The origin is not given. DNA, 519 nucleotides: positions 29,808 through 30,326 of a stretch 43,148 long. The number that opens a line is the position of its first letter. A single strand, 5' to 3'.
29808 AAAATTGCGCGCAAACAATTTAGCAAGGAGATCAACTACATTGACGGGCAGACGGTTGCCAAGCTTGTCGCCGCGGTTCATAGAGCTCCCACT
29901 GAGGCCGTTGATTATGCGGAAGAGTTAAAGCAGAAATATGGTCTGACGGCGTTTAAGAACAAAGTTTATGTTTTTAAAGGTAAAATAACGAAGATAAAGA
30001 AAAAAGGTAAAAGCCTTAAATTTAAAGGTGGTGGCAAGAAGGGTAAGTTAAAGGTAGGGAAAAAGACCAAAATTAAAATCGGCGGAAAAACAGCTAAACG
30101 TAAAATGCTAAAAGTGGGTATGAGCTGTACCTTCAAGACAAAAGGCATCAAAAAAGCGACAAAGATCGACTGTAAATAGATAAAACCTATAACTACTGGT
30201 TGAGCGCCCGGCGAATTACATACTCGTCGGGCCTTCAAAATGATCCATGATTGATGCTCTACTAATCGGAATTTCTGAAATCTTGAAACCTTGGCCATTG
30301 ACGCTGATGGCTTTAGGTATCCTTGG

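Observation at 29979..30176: Poly-lysine, beta-strand-patterned C-terminal module with a conserved Cys pair on two periplasmic TctC-type binding proteins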

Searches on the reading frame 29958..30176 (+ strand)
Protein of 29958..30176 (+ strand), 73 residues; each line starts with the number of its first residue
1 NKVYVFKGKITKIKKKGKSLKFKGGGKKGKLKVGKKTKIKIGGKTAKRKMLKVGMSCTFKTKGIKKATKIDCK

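Call 7: search_protein_families(library=pfam, proteins=[window:29979-30176:+], max_evalue=10)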
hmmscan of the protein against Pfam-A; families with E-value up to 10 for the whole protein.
window:29979-30176:+ (66 aa): 0 families

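Call 17: search_solved_structures(query=A1, max_evalue=10, show_alignments=3)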
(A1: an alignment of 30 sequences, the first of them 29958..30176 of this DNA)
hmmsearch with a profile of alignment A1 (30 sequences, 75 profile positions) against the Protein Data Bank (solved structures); distinct sequences matched with E-value up to 10: 8.
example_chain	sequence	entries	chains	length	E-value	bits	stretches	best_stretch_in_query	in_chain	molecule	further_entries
7pnd_A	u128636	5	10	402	0.78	13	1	4-43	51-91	BFT-3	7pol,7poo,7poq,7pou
8h3x_C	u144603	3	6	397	0.79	13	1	4-43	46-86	Fragilysin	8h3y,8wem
3p24_A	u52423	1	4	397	0.8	13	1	4-43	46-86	BFT-3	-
8wen_C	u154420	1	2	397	0.8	13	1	4-43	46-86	Metalloprotease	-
1xyi_A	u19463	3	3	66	0.81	13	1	7-36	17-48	DNA-binding proteins 7a/7b/7d | DNA-binding protein 7b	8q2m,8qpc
1xx8_A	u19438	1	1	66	0.84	12.9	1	7-36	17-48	Sac7d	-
1wtw_A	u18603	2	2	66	0.88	12.9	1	7-36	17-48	DNA-binding proteins 7a/7b/7d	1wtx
1wtr_A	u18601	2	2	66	2.1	11.7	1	7-36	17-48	DNA-binding proteins 7a/7b/7d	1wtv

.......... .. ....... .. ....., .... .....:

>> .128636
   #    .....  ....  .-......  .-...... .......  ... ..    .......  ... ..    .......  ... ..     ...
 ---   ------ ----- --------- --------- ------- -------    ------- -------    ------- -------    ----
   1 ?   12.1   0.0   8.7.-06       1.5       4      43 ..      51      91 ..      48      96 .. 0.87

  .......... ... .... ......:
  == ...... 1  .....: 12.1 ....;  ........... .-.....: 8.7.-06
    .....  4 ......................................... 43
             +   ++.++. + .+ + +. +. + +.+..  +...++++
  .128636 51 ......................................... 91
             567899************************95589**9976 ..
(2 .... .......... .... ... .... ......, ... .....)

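Call 18: search_protein_families(library=pfam, alignment_id=A1, max_evalue=1)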
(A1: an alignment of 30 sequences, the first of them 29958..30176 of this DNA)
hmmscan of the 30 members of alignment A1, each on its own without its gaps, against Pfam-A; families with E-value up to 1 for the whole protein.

A. member 1, window:29958-30176:+ (73 aa): 0 families

B. families by the number of members that match (of 30 scanned): 8 families
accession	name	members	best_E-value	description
PF17344.7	DUF5374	2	0.022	Family of unknown function (DUF5374)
PF18020.7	TIG_2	2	0.16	TIG domain found in plexin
PF14900.11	DUF4493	1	0.058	Domain of unknown function (DUF4493)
PF02362.26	B3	1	0.067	B3 DNA binding domain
PF22387.1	PhiCb5_coat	1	0.1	Phage phiCb5, coat protein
PF22820.2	TcaA_3rd_4th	1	0.11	TcaA protein 3rd/4th domain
PF00829.26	Ribosomal_L21p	1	0.11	Ribosomal prokaryotic L21 protein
PF01479.30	S4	1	0.25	S4 domain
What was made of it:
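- On DUF5666 (PF18914): No hit for the tails (calls 7, 18).
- Closest known: CusF. Different: The Pfam model does not match the tails (calls 7, 18).
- There is no Pfam CusF_Ec match (calls 7, 18).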

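Call 20: search_protein_families(library=ncbifam, proteins=[window:29958-30176:+], max_evalue=1)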
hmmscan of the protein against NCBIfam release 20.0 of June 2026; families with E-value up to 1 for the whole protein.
window:29958-30176:+ (73 aa): 0 families

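Call 24: predict_structure(alignment_id=A1)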
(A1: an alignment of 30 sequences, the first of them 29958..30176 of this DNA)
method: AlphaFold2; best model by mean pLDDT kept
length: 73 residues; sequences in the alignment: 30
mean_pLDDT: 89.3   pTM: 0.73
mean pLDDT of the five models: 89.3, 89.2, 88.8, 88.2, 87.0
residues with pLDDT >= 90: 45; 70-90: 26; 50-70: 2; < 50: 0
segments of 3 or more residues with pLDDT < 50: none
pLDDT, mean of each block of 10 residues (from residue 1): 86 92 87 92 91 92 85 92
secondary structure, 60 per line:
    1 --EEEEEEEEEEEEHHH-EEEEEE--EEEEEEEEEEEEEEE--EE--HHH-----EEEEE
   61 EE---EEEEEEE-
elements in order: E3-14 E19-24 E27-41 E56-62 E66-72
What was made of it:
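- The tail alone has pLDDT 89.3 and pTM 0.73 (call 24). The structure prediction is confident (call 24).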

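Call 26: fold_search(model_id=the predicted structure, library=pdb)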
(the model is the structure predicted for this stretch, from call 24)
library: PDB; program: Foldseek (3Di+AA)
matches with E <= 10: 925; with E <= 0.001: 0
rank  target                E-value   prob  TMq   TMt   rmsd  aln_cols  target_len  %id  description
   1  2vb2                  2.0e-03  1.00  0.74  0.72   2.4        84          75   13  Crystal structure of Cu(I)CusF (released 2007-12-18)
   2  3e6z                  2.4e-03  1.00  0.72  0.66   2.4        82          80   13  1.0 A Structure of CusF-W44A-Cu(II) residues 10-88 from Escherichia coli (released 2009-07-07)
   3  1zeq                  2.5e-03  1.00  0.72  0.64   2.6        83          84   12  1.5 A Structure of apo-CusF residues 6-88 from Escherichia coli (released 2005-08-02)
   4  2qcp                  3.2e-03  1.00  0.73  0.67   2.6        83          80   12  1.0 A Structure of CusF-Ag(I) residues 10-88 from Escherichia coli (released 2007-10-02)
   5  6o3f_B                1.0e-02  1.00  0.68  0.12   4.5        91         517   12  Crystal Structure of Lysyl-tRNA Synthetase from Chlamydia trachomatis with complexed with L-lysine and a difluoro cycl (released 2019-03-27)
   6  4s37_M                1.6e-02  1.00  0.60  0.29   5.2        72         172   10  Crystal structure of R2 pyocin membrane-piercing spike (released 2016-01-27)
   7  9fs9_C                2.0e-02  1.00  0.71  0.65   3.1        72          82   10  Self assembly domain of the surface layer protein of Viridibacillus arvi (aa 765-844) (released 2024-08-28)
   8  2n3s_MODEL_1_A        2.4e-02  1.00  0.55  0.56   3.2        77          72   13  NMR Assignments and structure of Translation initiation factor IF-1 from Burkholderia thailandensis E264. (released 2015-06-24)
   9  8aas_C                2.7e-02  1.00  0.56  0.37   2.4        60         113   12  Crystal structure of the Pyrococcus abyssi RPA trimerization core bound to poly-dT20 ssDNA (released 2023-05-03)
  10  9fs9_A                2.7e-02  1.00  0.70  0.64   3.4        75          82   11  Self assembly domain of the surface layer protein of Viridibacillus arvi (aa 765-844) (released 2024-08-28)
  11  4s37_F                2.9e-02  1.00  0.59  0.28   5.3        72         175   10  Crystal structure of R2 pyocin membrane-piercing spike (released 2016-01-27)
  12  9cgc_L                3.0e-02  1.00  0.56  0.13   3.0        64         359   16  Yeast 26S proteasome non-substrate-engaged (S1 state) (released 2025-07-09)
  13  4s37_N                3.0e-02  1.00  0.60  0.29   5.0        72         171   10  Crystal structure of R2 pyocin membrane-piercing spike (released 2016-01-27)
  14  6msb_C                3.2e-02  1.00  0.59  0.14   2.6        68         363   13  Cryo-EM structures and dynamics of substrate-engaged human 26S proteasome (released 2018-12-05)
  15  6ns0_A                3.2e-02  1.00  0.69  0.12   3.6        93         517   12  Crystal Structure of Lysyl-tRNA Synthetase from Chlamydia trachomatis complexed with L-lysine and Cladosporin (released 2019-02-06)
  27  9fs9_B                4.6e-02  1.00  0.68  0.61   3.2        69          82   10  Self assembly domain of the surface layer protein of Viridibacillus arvi (aa 765-844) (released 2024-08-28)
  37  9fs9_D                5.2e-02  1.00  0.70  0.62   3.5        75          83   11  Self assembly domain of the surface layer protein of Viridibacillus arvi (aa 765-844) (released 2024-08-28)
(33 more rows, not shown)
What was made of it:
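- On CusF_Ec (PF11604): Foldseek TM 0.72-0.74 to 2vb2, 3e6z, 1zeq and 2qcp (call 26).
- Closest known: CusF. Same: It is a small five-stranded OB-type barrel, periplasmic, and the best structural match (TM 0.72-0.74, rmsd 2.4-2.6 A; call 26).
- Closest known: CusF. Different: Sequence identity is 12-13% (call 26).
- Foldseek's top matches are CusF entries 2vb2, 3e6z, 1zeq and 2qcp, with TM 0.72-0.74; generic OB folds follow (call 26). A structurally similar S-layer self-assembly domain (9fs9, TM 0.71) is among the matches (call 26). CusF is the best structural match (call 26).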

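Call 28: search_protein_representatives(alignment_id=A1)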
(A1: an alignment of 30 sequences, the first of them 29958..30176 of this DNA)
Query: 30 sequences, 75 profile positions. Proteins with E-value up to 0.001 (for the whole library): 508; up to 1e-10: 253; up to 1e-30: 2. The best 150 are listed.
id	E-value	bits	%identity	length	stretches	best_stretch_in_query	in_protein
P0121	5.8e-48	176.9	-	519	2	6-75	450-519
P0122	1.2e-38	147.0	-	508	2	3-74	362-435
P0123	2.6e-27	110.7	-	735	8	3-72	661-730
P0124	2.0e-26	107.9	-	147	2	14-74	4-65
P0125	2.3e-26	107.7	-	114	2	4-74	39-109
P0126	3.3e-25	104.0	-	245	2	3-67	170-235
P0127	1.4e-24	102.0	-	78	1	2-75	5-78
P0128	2.2e-24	101.3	-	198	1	3-75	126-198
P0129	3.4e-24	100.8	-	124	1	2-75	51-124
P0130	4.7e-24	100.3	-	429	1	3-74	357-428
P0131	6.9e-24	99.8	-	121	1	3-75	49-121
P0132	7.5e-24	99.7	-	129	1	5-74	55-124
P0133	1.2e-23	99.0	-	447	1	5-74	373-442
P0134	3.2e-23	97.6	-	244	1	4-75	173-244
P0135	3.9e-23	97.4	-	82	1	3-75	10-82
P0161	2.9e-20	88.2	-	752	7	26-65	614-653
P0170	9.3e-20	86.5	-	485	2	3-75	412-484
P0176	3.1e-19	84.9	-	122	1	2-74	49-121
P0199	7.6e-18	80.4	-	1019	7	4-62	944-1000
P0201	8.1e-18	80.3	-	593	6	25-68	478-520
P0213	4.9e-17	77.8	-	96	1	4-75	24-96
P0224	1.4e-16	76.4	-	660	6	6-73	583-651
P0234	4.8e-16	74.6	-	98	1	5-75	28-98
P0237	7.4e-16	74.0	-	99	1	5-75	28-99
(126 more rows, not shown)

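Call 30: search_protein_families(library=pfam, proteins=[P0123, P0224, P0199, P0201, P0161, P0213, P0234, P0170, P0121], max_evalue=0.01)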
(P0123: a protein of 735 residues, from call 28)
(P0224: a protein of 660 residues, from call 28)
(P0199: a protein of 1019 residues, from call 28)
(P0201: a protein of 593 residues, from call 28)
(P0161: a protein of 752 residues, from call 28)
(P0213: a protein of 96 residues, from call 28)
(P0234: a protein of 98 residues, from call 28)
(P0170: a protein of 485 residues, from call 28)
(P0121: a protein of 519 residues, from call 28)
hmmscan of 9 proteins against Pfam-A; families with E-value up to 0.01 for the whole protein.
P0123 (735 aa): 1 family
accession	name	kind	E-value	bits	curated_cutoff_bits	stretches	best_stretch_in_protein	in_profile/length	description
PF11604.15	CusF_Ec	-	3.8e-12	46.3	27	0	30-83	2-53/72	Copper binding periplasmic protein CusF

P0224 (660 aa): 5 families
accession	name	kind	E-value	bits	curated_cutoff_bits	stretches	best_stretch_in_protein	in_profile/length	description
PF18914.6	DUF5666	-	4.6e-13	49.7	27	0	32-97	1-59/60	Domain of unknown function (DUF5666)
PF11604.15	CusF_Ec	-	1.4e-08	34.9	27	0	258-277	2-21/72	Copper binding periplasmic protein CusF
PF20066.5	Glyoxalase_8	-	0.00038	21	23.7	0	545-582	59-94/143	Glyoxalase superfamily protein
PF21062.2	Reovirus_L2_4th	-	0.00039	20.7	27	0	496-550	35-87/110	Reovirus core-spike protein lambda-2 (L2), ferredoxin-like domain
PF17764.6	PriA_3primeBD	-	0.00077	19.7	22.7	0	466-497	19-49/96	3'DNA-binding domain (3'BD)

P0199 (1019 aa): 1 family
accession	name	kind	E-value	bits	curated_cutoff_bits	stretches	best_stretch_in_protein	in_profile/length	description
PF18914.6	DUF5666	-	1.3e-14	54.6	27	2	42-108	2-59/60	Domain of unknown function (DUF5666)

P0201 (593 aa): 6 families
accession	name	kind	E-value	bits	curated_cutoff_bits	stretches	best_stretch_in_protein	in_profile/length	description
PF13861.12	FLgD_tudor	-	3.9e-08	33.8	26.9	0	431-484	11-54/58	FlgD Tudor-like domain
PF18914.6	DUF5666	-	1.5e-05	25.7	27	0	325-359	17-48/60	Domain of unknown function (DUF5666)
PF14192.12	DUF4314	-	8.2e-05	22.9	27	0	453-489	29-64/69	Domain of unknown function (DUF4314)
PF08482.15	HrpB_C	-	0.0017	19.1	25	0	474-526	16-68/133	ATP-dependent helicase C-terminal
PF00358.26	PTS_EIIA_1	-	0.0037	17.4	27.2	0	199-273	38-110/127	phosphoenolpyruvate-dependent sugar phosphotransferase system, EIIA 1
PF07076.17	DUF1344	-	0.0043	17.2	23.1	0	205-264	4-50/60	Protein of unknown function (DUF1344)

P0161 (752 aa): 12 families
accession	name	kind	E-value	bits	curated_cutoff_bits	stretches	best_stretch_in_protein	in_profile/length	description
PF18914.6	DUF5666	-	3.5e-32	110.9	27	5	679-744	2-55/60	Domain of unknown function (DUF5666)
PF00166.26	Cpn10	-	8.8e-09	35.7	21.1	0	407-462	28-78/93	Chaperonin 10 Kd subunit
PF09939.14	DUF2171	-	6.3e-08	33.2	25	0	415-444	15-45/64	Uncharacterized protein conserved in bacteria (DUF2171)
PF18890.5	FANCL_d2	-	9.1e-08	32.9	23.7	0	515-535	29-49/91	FANCL UBC-like domain 2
PF04908.21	SH3BGR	-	4.3e-05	24.1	21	0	396-437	2-43/99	SH3-binding, glutamic acid-rich protein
PF07076.17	DUF1344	-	4.8e-05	23.5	23.1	0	195-210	34-49/60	Protein of unknown function (DUF1344)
PF23772.1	Phage_g100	-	6e-05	24.5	27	0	371-413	2-44/105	Phage g100-like protein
PF20377.3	DUF6672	-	0.0003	21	24.3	0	253-275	72-94/152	Family of unknown function (DUF6672)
PF25271.1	DUF7868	-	0.00083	19.8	25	0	210-273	56-119/158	Domain of unknown function (DUF7868)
PF20110.4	DUF6500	-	0.0012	19.2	23.7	0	465-482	9-26/53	Family of unknown function (DUF6500)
PF10976.13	DUF2790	-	0.0041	17.5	27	0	431-447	37-53/56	Protein of unknown function (DUF2790)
PF21473.3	Ssb-like_OB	-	0.0057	17.3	24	0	260-282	6-28/97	Single-stranded DNA binding protein Ssb-like, OB fold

P0213 (96 aa): 0 families

P0234 (98 aa): 1 family
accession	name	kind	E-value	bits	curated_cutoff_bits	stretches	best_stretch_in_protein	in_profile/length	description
PF13786.12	DUF4179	-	0.00091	20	30.1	1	2-66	5-74/94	Domain of unknown function (DUF4179)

P0170 (485 aa): 1 family
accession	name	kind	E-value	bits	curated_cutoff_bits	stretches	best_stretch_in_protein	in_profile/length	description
PF03401.19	TctC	-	2.5e-15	57.2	27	1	49-288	6-244/274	Tripartite tricarboxylate transporter family receptor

P0121 (519 aa): 0 families
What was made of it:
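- On DUF5666 (PF18914): Only the multi-repeat proteins found by the tail profile hit it (call 30).
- Closest known: CusF. Same: Multi-repeat proteins hit by the tail profile also score on CusF_Ec (call 30).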

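Call 40: find_encoding_contigs(protein=P0213, flank=6000, max_places=4)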
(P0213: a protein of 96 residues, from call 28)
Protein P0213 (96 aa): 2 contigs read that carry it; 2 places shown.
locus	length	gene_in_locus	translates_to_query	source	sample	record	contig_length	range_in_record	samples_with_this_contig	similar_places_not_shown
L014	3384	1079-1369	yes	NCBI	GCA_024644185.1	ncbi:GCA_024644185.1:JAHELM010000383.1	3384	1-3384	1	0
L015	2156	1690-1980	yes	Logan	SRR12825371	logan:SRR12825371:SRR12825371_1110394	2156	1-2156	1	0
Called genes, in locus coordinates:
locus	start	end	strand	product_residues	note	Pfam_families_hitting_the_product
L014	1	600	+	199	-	?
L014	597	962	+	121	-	PF00072:Response_reg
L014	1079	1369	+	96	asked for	-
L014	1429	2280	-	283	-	PF02668:TauD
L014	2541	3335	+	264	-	-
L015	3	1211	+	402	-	?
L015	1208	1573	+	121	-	PF00072:Response_reg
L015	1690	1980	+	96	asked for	-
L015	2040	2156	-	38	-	?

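Call 41: find_encoding_contigs(protein=P0234, flank=6000, max_places=4)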
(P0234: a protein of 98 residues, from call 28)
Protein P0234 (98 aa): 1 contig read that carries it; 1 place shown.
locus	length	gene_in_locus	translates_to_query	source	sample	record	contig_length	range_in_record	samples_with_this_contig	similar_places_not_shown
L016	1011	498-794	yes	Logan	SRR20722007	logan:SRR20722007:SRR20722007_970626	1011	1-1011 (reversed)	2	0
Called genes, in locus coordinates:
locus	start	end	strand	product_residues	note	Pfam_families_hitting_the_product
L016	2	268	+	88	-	?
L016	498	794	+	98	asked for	-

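Call 42: find_homologous_proteins(query=A1, max_evalue=0.001)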
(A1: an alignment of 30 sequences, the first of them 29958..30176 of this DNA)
Query A1 (30 sequences) (73 aa, profile of the alignment): 19 proteins with E <= 0.001 among 595 candidates.
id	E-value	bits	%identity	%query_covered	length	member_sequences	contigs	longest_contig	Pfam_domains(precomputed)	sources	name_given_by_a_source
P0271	2.6e-25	106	37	84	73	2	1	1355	-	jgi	jgi:sarcosine oxidase gamma subunit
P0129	1.1e-23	101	33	100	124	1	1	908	-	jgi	jgi:hypothetical protein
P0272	6.1e-23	98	28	100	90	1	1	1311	-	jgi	jgi:hypothetical protein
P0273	1.1e-22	98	34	93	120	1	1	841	-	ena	-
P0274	3.0e-22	96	-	-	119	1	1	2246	-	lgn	-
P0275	3.3e-22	96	31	99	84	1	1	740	-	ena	-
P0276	2.0e-21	94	36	100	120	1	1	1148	-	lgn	-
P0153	3.2e-20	90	33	93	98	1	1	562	-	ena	-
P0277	1.7e-19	87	32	85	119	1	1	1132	-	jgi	jgi:hypothetical protein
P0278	4.7e-18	83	37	93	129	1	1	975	-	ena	-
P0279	3.7e-14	70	46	90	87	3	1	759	-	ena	-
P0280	1.3e-7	49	42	90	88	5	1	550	-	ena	-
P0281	1.5e-5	43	35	92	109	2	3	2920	-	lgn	-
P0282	5.3e-5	41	35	92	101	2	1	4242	-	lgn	-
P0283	6.0e-5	41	44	92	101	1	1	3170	-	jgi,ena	jgi:ribosomal protein S1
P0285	9.6e-5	40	38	92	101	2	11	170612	-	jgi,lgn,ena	jgi:hypothetical protein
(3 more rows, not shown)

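Call 44: find_encoding_contigs(protein=P0285, flank=7000, max_places=5)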
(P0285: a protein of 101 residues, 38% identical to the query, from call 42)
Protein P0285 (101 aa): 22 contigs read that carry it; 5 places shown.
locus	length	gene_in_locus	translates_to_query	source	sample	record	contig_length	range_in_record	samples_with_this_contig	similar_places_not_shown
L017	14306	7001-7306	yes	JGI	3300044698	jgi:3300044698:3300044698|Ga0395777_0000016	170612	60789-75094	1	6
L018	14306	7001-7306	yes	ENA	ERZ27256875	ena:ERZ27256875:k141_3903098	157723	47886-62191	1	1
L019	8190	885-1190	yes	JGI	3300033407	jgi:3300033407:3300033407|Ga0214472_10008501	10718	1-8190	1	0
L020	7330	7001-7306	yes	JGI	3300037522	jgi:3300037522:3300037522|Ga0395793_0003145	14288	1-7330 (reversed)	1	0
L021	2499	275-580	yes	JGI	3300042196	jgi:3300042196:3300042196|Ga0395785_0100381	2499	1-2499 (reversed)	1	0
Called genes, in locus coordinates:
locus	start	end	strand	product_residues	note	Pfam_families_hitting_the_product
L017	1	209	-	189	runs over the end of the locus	PF04290:DctQ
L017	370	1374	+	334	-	PF00291:PALP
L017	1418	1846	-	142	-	PF04519:Bactofilin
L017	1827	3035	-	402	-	PF01551:Peptidase_M23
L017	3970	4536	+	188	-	PF07883:Cupin_2 (faint)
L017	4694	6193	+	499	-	PF01970:TctA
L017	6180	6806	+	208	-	-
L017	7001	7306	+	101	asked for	-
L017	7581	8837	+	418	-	PF03401:TctC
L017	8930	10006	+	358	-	PF02423:OCD_Mu_crystall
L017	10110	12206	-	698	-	PF01970:TctA, PF07331:TctB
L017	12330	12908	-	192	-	PF02441:Flavoprotein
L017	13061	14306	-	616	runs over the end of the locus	PF02776:TPP_enzyme_N, PF02775:TPP_enzyme_C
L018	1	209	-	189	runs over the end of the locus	PF04290:DctQ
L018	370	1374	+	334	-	PF00291:PALP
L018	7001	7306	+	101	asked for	-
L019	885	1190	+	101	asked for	-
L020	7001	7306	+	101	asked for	-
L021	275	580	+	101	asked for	-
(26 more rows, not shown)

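Call 66: find_encoding_contigs(protein=P0237, flank=6000, max_places=3)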
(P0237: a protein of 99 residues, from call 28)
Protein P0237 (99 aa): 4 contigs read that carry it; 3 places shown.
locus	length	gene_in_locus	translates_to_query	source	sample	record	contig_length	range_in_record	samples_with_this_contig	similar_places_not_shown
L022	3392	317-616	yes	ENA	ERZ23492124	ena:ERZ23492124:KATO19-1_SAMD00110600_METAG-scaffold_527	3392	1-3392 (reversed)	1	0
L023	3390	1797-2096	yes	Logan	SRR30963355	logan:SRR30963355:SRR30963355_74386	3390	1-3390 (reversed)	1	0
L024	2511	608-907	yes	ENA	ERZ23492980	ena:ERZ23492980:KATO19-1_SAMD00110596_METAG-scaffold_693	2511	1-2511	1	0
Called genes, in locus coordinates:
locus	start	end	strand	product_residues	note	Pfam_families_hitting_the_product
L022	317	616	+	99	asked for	-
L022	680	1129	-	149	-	-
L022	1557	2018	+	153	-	PF07690:MFS_1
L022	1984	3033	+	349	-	-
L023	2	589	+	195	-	?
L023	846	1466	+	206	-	PF01613:Flavin_Reduct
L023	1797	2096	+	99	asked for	-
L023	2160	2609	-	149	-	-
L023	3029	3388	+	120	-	?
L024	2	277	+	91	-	?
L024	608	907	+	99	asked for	-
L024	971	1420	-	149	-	-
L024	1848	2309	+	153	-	PF07690:MFS_1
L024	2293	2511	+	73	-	?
